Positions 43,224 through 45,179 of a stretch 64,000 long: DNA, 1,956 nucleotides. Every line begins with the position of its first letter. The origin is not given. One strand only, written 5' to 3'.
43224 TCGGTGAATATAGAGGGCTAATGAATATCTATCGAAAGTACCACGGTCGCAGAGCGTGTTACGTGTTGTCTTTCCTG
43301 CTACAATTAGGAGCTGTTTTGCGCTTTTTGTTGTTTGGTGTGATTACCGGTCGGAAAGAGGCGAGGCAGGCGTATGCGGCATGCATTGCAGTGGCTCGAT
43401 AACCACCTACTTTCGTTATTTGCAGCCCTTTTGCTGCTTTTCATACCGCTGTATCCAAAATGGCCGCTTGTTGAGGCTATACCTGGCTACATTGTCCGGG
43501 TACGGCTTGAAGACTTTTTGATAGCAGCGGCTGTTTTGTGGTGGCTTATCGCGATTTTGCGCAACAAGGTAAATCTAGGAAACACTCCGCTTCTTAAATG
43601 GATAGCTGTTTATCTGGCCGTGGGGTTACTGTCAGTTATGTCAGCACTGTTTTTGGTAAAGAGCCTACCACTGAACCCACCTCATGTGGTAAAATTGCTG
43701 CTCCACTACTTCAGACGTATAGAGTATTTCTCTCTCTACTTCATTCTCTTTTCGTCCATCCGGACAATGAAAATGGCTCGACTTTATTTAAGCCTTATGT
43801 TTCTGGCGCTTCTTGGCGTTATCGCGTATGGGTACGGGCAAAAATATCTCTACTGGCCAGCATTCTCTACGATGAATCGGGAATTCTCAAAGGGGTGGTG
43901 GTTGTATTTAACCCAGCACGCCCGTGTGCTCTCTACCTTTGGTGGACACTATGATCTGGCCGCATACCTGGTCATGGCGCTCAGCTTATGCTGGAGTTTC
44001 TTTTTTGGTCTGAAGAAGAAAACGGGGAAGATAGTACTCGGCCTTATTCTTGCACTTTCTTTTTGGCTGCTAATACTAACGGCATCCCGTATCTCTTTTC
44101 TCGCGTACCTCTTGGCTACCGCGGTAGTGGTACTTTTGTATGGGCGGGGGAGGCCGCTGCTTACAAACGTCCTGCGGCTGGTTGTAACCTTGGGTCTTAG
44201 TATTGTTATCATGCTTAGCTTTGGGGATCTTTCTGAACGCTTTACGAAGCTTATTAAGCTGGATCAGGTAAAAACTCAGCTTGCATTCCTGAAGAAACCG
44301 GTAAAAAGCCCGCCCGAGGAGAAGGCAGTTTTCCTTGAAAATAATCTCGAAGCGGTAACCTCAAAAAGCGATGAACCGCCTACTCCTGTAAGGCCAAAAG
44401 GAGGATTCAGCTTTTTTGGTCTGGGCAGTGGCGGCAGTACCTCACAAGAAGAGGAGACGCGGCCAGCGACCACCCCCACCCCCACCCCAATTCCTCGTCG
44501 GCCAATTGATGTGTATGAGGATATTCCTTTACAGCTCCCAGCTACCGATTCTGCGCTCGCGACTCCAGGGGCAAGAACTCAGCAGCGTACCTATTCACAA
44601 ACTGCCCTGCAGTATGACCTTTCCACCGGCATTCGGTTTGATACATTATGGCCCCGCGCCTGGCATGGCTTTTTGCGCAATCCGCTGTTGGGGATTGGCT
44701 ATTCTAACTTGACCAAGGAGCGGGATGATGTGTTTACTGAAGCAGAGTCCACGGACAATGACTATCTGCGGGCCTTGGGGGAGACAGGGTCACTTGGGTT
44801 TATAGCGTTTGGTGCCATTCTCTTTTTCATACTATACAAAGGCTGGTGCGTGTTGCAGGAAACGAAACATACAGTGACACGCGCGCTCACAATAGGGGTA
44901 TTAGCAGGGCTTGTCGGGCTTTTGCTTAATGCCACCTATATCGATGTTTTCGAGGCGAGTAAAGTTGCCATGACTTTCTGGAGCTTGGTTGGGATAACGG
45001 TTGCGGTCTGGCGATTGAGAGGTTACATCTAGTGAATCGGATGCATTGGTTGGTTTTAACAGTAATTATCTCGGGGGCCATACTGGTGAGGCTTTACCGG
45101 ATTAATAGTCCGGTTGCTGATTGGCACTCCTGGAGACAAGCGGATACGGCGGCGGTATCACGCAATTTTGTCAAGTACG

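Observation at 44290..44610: Wzy_C/O-antigen-ligase-family protein carries a roughly 100-aa Pro/Thr/Ser-rich disordered insertion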

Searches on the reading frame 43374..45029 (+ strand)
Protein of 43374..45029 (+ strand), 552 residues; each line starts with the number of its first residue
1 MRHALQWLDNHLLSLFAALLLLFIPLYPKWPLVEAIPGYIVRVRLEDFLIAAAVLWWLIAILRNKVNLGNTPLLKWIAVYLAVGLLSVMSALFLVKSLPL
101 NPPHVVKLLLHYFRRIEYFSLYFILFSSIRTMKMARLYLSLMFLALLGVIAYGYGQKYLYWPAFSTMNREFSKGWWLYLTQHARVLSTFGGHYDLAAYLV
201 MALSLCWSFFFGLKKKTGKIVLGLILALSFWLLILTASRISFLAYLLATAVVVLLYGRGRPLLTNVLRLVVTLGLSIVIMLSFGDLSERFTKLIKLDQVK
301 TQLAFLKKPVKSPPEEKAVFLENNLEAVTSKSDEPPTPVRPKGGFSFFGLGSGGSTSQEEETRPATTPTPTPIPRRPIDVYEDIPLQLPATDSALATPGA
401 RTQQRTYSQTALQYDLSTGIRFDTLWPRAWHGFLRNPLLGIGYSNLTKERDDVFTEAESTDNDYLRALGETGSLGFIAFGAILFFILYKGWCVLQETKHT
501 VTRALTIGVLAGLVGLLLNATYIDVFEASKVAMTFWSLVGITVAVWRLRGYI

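Call 3: search_protein_families(library=pfam, proteins=[window:43374-45029:+], max_evalue=0.01)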
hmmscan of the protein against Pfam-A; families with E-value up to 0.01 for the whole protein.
window:43374-45029:+ (552 aa): 1 family
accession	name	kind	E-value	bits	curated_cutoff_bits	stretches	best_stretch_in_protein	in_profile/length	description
PF04932.20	Wzy_C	-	2.5e-11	44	31.7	2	413-479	76-148/149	O-Antigen ligase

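Call 4: search_protein_families(library=ncbifam, proteins=[window:43374-45029:+], max_evalue=0.1)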
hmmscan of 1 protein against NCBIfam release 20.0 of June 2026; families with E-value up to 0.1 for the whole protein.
window:43374-45029:+ (552 aa): 2 families
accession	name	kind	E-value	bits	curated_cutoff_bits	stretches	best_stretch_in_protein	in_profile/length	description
TIGR00947.1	2A73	equivalog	2e-07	30.4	366.4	2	436-546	306-423/425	IctB family putative bicarbonate transporter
TIGR04370.1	glyco_rpt_poly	subfamily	0.043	12.8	40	1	70-283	36-231/396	oligosaccharide repeat unit polymerase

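Call 6: find_homologous_proteins(query=window:43374-45029:+, max_evalue=0.001)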
Query window:43374-45029:+ (552 aa): 2482 proteins with E <= 0.001 among 8000 candidates; the best 120 are listed.
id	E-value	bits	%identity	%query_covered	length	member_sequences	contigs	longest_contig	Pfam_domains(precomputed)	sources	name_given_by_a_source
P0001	0.0e+0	1221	100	100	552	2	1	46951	PF04932.21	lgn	-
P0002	1.1e-293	993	78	100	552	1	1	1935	PF04932.21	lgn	-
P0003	2.5e-256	870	72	100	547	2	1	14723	PF04932.21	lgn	-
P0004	8.6e-250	848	69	99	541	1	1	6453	PF04932.21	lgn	-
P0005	3.2e-205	701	61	99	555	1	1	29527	PF04932.21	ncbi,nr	ncbi:MAG: O-antigen ligase family protein [bacterium]|nr:O-antigen ligase family protein [bacterium]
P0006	6.2e-203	694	62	94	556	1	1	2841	PF04932.21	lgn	-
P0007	8.7e-155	535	52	99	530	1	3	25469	PF04932.21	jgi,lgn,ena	-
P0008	6.8e-152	525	48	99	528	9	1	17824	PF04932.21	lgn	-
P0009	1.2e-149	518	50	99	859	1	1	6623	PF13231.13,PF04932.21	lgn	-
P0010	2.5e-147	510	49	99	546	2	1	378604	PF04932.21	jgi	-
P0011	1.2e-146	508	48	99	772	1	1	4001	PF04932.21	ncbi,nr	ncbi:MAG: O-antigen ligase family protein, partial [bacterium]|nr:O-antigen ligase family protein [b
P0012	1.3e-146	508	50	99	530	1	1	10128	PF04932.21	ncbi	-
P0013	2.7e-146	507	47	99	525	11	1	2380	PF04932.21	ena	-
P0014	1.0e-145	505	50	99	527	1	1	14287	PF04932.21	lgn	-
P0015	1.1e-145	505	50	98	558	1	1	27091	PF04932.21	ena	-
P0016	1.3e-145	505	50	99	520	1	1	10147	PF04932.21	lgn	-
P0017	2.0e-145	504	49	98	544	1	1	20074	PF04932.21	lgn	-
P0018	2.6e-145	504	46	99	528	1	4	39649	PF04932.21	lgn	-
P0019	3.3e-145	503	47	99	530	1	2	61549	PF04932.21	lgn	-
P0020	4.1e-145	503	48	99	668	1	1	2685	PF04932.21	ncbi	ncbi:MAG: O-antigen ligase family protein, partial [Patescibacteria group bacterium]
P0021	6.7e-145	502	50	98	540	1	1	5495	PF04932.21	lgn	-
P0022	2.4e-144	500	48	99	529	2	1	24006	PF04932.21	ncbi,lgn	-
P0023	7.1e-144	499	50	99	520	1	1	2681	PF04932.21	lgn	-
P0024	7.6e-144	499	50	99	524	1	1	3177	PF04932.21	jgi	jgi:hypothetical protein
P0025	1.4e-143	498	47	99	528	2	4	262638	PF04932.21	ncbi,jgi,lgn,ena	-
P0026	2.2e-143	497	49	99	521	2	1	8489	PF04932.21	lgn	-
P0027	2.3e-143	497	49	99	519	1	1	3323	PF04932.21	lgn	-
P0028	4.5e-143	496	48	98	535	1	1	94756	PF04932.21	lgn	-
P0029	1.0e-142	495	48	100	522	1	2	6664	PF04932.21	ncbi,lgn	-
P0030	1.2e-142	495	49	97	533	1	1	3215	PF04932.21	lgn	-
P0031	1.8e-142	494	49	99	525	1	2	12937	PF04932.21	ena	-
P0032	1.8e-142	494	49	98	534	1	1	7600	PF04932.21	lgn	-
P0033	1.8e-142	494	48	99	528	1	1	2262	PF04932.21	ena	-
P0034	2.1e-142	494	48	99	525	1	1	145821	PF04932.21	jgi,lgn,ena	-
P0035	2.1e-142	494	50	96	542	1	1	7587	PF04932.21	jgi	jgi:hypothetical protein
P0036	2.4e-142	494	48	99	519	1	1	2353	PF04932.21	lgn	-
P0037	3.7e-142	493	49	99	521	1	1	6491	PF04932.21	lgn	-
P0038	4.3e-142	493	49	99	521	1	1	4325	PF04932.21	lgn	-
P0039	4.3e-142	493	49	99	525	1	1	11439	PF04932.21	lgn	-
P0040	6.1e-142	492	48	99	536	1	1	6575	PF04932.21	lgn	-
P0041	1.0e-141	492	48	99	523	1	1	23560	PF04932.21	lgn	-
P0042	1.1e-141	492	49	99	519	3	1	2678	PF04932.21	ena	-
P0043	1.3e-141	491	49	99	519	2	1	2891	PF04932.21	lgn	-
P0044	1.7e-141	491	49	99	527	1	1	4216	PF04932.21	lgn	-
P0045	1.9e-141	491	48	99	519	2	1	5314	PF04932.21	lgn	-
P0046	1.9e-141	491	48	99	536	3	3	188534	PF04932.21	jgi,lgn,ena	-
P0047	2.1e-141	491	47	99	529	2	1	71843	PF04932.21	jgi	jgi:hypothetical protein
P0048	2.3e-141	491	50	98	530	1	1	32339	PF04932.21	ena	-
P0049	2.7e-141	490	48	99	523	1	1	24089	PF04932.21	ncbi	-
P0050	3.7e-141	490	48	99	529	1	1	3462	PF04932.21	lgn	-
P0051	4.3e-141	490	49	99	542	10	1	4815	PF04932.21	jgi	-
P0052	6.5e-141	489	47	99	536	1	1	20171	PF04932.21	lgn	-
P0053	7.3e-141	489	49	99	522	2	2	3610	PF04932.21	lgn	-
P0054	8.1e-141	489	48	99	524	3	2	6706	PF04932.21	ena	-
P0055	8.2e-141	489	48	99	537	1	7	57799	PF04932.21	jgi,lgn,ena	-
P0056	9.4e-141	489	47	99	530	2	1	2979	PF04932.21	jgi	-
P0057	1.2e-140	488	48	99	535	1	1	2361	PF04932.21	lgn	-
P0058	1.5e-140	488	49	98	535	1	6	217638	PF04932.21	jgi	-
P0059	1.5e-140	488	49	99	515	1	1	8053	PF04932.21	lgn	-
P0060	1.9e-140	488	49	99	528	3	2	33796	PF04932.21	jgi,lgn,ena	-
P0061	1.9e-140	487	47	99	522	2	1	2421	PF04932.21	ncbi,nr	ncbi:MAG TPA: O-antigen ligase family protein [Candidatus Saccharimonadales bacterium]|nr:O-antigen 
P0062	2.7e-140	487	46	99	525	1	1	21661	PF04932.21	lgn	-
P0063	2.8e-140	487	48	99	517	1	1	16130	PF04932.21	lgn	-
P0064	3.0e-140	487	50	99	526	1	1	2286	PF04932.21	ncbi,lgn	-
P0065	3.3e-140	487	47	99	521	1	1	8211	PF04932.21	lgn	-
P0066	3.5e-140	487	49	98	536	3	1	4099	PF04932.21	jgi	jgi:hypothetical protein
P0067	3.7e-140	487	49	99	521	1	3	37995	PF04932.21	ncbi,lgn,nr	ncbi:O-antigen ligase family protein [Candidatus Curtissbacteria bacterium]|nr:O-antigen ligase fami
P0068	4.8e-140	486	48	99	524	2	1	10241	PF04932.21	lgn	-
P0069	4.9e-140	486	50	98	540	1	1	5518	PF04932.21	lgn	-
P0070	5.1e-140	486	48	99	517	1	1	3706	PF04932.21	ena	-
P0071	6.2e-140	486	47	99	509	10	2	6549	PF04932.21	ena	-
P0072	6.5e-140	486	49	99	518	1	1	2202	PF04932.21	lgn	-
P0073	6.8e-140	486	48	99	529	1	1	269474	PF04932.21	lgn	-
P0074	7.1e-140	486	48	99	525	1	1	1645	PF04932.21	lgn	-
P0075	7.6e-140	486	49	98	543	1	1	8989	PF04932.21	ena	-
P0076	8.2e-140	485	49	99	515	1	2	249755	PF04932.21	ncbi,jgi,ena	-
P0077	8.5e-140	485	49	99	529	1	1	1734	PF04932.21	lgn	-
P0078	9.1e-140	485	48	99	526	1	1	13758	PF04932.21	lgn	-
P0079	9.8e-140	485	48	99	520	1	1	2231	PF04932.21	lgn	-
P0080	1.0e-139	485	49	99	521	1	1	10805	PF04932.21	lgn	-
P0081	1.2e-139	485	48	99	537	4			PF04932.21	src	-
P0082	1.3e-139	485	48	98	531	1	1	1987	PF04932.21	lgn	-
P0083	1.4e-139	485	49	99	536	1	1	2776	PF04932.21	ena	-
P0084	1.8e-139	484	47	99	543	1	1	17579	PF04932.21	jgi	jgi:hypothetical protein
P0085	1.8e-139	484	48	99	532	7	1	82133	PF04932.21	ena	-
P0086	2.3e-139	484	48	99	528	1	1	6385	PF04932.21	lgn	-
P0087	2.4e-139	484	48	99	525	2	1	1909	PF04932.21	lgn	-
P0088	2.5e-139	484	49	99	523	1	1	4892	PF04932.21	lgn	-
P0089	2.6e-139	484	48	98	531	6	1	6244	PF04932.21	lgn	-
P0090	2.9e-139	484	50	99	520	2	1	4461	PF04932.21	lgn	-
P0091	2.9e-139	484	49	99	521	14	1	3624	PF04932.21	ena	-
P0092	3.5e-139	483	48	99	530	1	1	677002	PF04932.21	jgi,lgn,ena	-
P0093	3.7e-139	483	46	99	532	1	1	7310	PF04932.21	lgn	-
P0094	4.5e-139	483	49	99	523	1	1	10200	PF04932.21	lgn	-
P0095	5.3e-139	483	47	99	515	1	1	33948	PF04932.21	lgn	-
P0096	8.4e-139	482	47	95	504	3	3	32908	PF04932.21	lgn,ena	-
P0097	8.6e-139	482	48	99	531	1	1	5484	PF04932.21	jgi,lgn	jgi:hypothetical protein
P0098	9.7e-139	482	49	98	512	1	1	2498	PF04932.21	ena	-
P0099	1.2e-138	482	47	99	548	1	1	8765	PF04932.21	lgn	-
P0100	1.3e-138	482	48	98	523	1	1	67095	PF04932.21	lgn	-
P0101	1.3e-138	481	49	97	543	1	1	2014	PF04932.21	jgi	-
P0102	1.5e-138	481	48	98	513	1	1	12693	PF04932.21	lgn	-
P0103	1.8e-138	481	48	99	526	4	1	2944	PF04932.21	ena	-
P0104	1.8e-138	481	48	99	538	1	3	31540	PF04932.21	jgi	-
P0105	2.0e-138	481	49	99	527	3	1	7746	PF04932.21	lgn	-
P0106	2.2e-138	481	49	97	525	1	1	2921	PF04932.21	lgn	-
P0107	2.2e-138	481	48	99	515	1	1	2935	PF04932.21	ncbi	-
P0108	2.4e-138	481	48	99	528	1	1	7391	PF04932.21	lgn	-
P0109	2.4e-138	481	47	99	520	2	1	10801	PF04932.21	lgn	-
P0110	3.3e-138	480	47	99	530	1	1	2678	PF04932.21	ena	-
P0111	3.4e-138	480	48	99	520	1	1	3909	PF04932.21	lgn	-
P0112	4.2e-138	480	48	100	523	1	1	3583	PF04932.21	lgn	-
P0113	7.0e-138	479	47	99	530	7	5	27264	PF04932.21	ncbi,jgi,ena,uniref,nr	ncbi:hypothetical protein A3A48_03345 [Candidatus Curtissbacteria bacterium RIFCSPLOWO2_01_FULL_37_9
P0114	9.1e-138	479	47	99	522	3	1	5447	PF04932.21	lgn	-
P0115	1.0e-137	479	48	98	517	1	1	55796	PF04932.21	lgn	-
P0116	1.0e-137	478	47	100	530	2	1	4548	PF04932.21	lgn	-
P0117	1.1e-137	478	48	99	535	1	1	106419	PF04932.21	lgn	-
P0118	1.1e-137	478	48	99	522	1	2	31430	PF04932.21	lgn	-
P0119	1.2e-137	478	49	97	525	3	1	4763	PF04932.21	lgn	-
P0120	1.3e-137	478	47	99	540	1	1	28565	PF04932.21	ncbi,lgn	-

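Call 11: search_solved_structures(query=A1, max_evalue=1, show_alignments=3)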
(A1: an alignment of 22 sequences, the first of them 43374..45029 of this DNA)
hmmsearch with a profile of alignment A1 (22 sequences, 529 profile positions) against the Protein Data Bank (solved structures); distinct sequences matched with E-value up to 1: 0.

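Call 21: predict_structure(alignment_id=A2)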
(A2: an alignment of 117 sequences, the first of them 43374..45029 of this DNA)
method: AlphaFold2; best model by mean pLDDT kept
length: 552 residues; sequences in the alignment: 117
mean_pLDDT: 80.0   pTM: 0.84
mean pLDDT of the five models: 80.0, 79.5, 78.4, 77.3, 76.3
residues with pLDDT >= 90: 260; 70-90: 133; 50-70: 82; < 50: 77
segments of 3 or more residues with pLDDT < 50: 181-190, 317-342, 344-371, 392-398
pLDDT, mean of each block of 10 residues (from residue 1): 94 97 86 76 88 97 94 97 95 88 88 94 98 98 96 83 58 51 45 85 97 96 95 81 95 95 95 89 66 66 72 57 44 41 45 43 44 65 65 47 75 75 82 90 66 55 84 95 98 97 98 96 85 97 98 92
secondary structure, 60 per line:
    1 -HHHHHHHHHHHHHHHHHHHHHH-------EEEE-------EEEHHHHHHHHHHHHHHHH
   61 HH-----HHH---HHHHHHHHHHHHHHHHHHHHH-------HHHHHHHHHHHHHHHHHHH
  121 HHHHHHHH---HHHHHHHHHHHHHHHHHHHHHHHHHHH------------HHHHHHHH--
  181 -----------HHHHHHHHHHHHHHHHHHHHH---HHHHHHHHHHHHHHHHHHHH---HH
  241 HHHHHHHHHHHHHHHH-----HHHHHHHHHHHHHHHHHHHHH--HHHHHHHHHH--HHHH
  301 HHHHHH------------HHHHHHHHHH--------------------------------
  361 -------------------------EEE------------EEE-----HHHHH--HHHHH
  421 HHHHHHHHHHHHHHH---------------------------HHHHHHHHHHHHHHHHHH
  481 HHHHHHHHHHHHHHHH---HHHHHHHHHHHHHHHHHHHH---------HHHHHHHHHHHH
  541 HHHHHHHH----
elements in order: H2-23 E31-34 E42-44 H45-62 H74-94 H102-128 H132-158 H171-178 H192-212 H216-235 H239-256 H262-282 H285-294 H297-306 H319-328 E386-388 E401-403 H409-413 H416-435 H463-496 H500-519 H529-548

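Call 23: fold_search(model_id=the predicted structure, library=pdb)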
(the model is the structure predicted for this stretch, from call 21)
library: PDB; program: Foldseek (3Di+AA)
matches with E <= 10: 15; with E <= 0.001: 1
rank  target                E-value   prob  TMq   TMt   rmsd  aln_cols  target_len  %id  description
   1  7tpg_B                9.1e-05  1.00  0.47  0.60  10.0       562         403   10  Single-Particle Cryo-EM Structure of the WaaL O-antigen ligase in its ligand bound state (released 2022-04-06)
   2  8p1u_A                3.6e-02  1.00  0.39  0.54   8.6       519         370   12  Structure of divisome complex FtsWIQLB (released 2024-05-22)
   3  8bh1_A                1.7e-01  0.97  0.36  0.52   8.0       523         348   13  Core divisome complex FtsWIQBL from Pseudomonas aeruginosa (released 2023-04-19)
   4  8tj3_B                2.4e-01  0.98  0.37  0.55   8.8       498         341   10  Structural basis of peptidoglycan synthesis by E. coli RodA-PBP2 complex (released 2023-08-30)
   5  7piu_R                4.5e+00  0.03  0.08  0.13  19.6       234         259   13  Cryo-EM structure of the agonist setmelanotide bound to the active melanocortin-4 receptor (MC4R) in complex with the  (released 2021-11-17)
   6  8amw_A                5.0e+00  0.02  0.08  0.13  17.2       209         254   13  AQP7 dimer of tetramers_C1 (released 2023-02-15)
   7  3c1i                  6.5e+00  0.02  0.10  0.14  18.4       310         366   13  Substrate binding, deprotonation and selectivity at the periplasmic entrance of the E. coli ammonia channel AmtB (released 2008-03-18)
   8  7pp2_A                7.1e+00  0.03  0.10  0.12  18.6       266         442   13  Complex of rice blast (Magnaporthe oryzae) effector protein AVR-Pii with the host target Exo70F2 from Rice (Oryza sati (released 2022-06-29)
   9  4k1c_A                7.4e+00  0.03  0.12  0.15  17.8       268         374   15  VCX1 Calcium/Proton Exchanger (released 2013-05-08)
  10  9dk9                  7.4e+00  0.02  0.13  0.13  18.7       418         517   14  Structure of URAT1 with no external ligand added (released 2025-06-18)
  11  6kfq                  7.7e+00  0.02  0.10  0.16  13.5       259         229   11  Crystal structure of thermophilic rhodopsin from Rubrobacter xylanophilus (released 2020-04-08)
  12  8sdu                  8.3e+00  0.02  0.12  0.13  20.3       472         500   11  Structure of rat organic anion transporter 1 (OAT1) (released 2023-10-18)
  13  7p62_L                8.7e+00  0.02  0.10  0.10  18.3       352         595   12  Complex I from E. coli, DDM-purified, Apo, Resting state (released 2022-09-21)
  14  9irw                  9.5e+00  0.02  0.10  0.11  20.9       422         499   13  Structure of human URAT1 bound with urate (released 2025-01-15)
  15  8et6_A                9.9e+00  0.01  0.11  0.12  19.3       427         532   13  Cryo-EM structure of the organic cation transporter 1 in the apo state (released 2023-05-31)

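Call 25: find_encoding_contigs(protein=P0009, flank=6000, max_places=2)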
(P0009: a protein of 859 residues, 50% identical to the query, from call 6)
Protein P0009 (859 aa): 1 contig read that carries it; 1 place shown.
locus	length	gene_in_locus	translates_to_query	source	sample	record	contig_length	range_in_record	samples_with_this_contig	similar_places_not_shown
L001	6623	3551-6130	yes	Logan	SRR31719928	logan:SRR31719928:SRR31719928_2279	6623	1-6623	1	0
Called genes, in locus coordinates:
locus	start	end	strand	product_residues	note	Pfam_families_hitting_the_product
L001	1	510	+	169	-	?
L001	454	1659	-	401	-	-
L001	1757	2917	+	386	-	PF13439:Glyco_transf_4, PF20706:GT4-conflict, PF00534:Glycos_transf_1, PF13692:Glyco_trans_1_4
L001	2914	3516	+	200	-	PF25087:GMPPB_C (faint), PF00132:Hexapep, PF14602:Hexapep_2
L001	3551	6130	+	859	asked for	PF04932:Wzy_C, PF13231:PMT_2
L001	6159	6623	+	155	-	?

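Call 26: find_encoding_contigs(protein=P0092, flank=8000, max_places=2)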
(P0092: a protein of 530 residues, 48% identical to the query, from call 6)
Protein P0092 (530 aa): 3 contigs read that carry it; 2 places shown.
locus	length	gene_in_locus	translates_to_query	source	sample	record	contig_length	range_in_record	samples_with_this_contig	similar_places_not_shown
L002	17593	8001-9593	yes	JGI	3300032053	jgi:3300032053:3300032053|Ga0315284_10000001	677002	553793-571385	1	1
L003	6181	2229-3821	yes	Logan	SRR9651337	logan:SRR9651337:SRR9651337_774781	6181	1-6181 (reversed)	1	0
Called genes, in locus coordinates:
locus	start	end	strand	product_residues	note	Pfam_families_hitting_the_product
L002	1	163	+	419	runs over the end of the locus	-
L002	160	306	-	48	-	-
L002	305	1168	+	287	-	PF13506:Glyco_transf_21, PF13641:Glyco_tranf_2_3, PF00535:Glycos_transf_2, PF10111:Glyco_tranf_2_2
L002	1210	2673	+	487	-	PF13231:PMT_2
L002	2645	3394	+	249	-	PF08241:Methyltransf_11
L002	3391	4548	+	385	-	PF13439:Glyco_transf_4, PF20706:GT4-conflict, PF00534:Glycos_transf_1, PF13692:Glyco_trans_1_4, PF13524:Glyco_trans_1_2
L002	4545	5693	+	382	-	PF13439:Glyco_transf_4, PF20706:GT4-conflict, PF00534:Glycos_transf_1, PF13692:Glyco_trans_1_4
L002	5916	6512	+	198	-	PF00132:Hexapep, PF14602:Hexapep_2 (weak)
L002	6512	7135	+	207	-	PF02834:LigT_PEase (faint), PF13563:2_5_RNA_ligase2 (weak)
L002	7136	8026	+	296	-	PF00535:Glycos_transf_2, PF10111:Glyco_tranf_2_2 (weak), PF13641:Glyco_tranf_2_3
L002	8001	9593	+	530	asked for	PF04932:Wzy_C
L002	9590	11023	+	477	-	PF13231:PMT_2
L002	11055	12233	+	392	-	PF13439:Glyco_transf_4, PF13692:Glyco_trans_1_4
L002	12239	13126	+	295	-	PF00535:Glycos_transf_2, PF10111:Glyco_tranf_2_2 (weak), PF13641:Glyco_tranf_2_3, PF13632:Glyco_trans_2_3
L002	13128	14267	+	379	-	PF13439:Glyco_transf_4, PF00534:Glycos_transf_1, PF20706:GT4-conflict, PF13692:Glyco_trans_1_4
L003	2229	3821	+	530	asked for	PF04932:Wzy_C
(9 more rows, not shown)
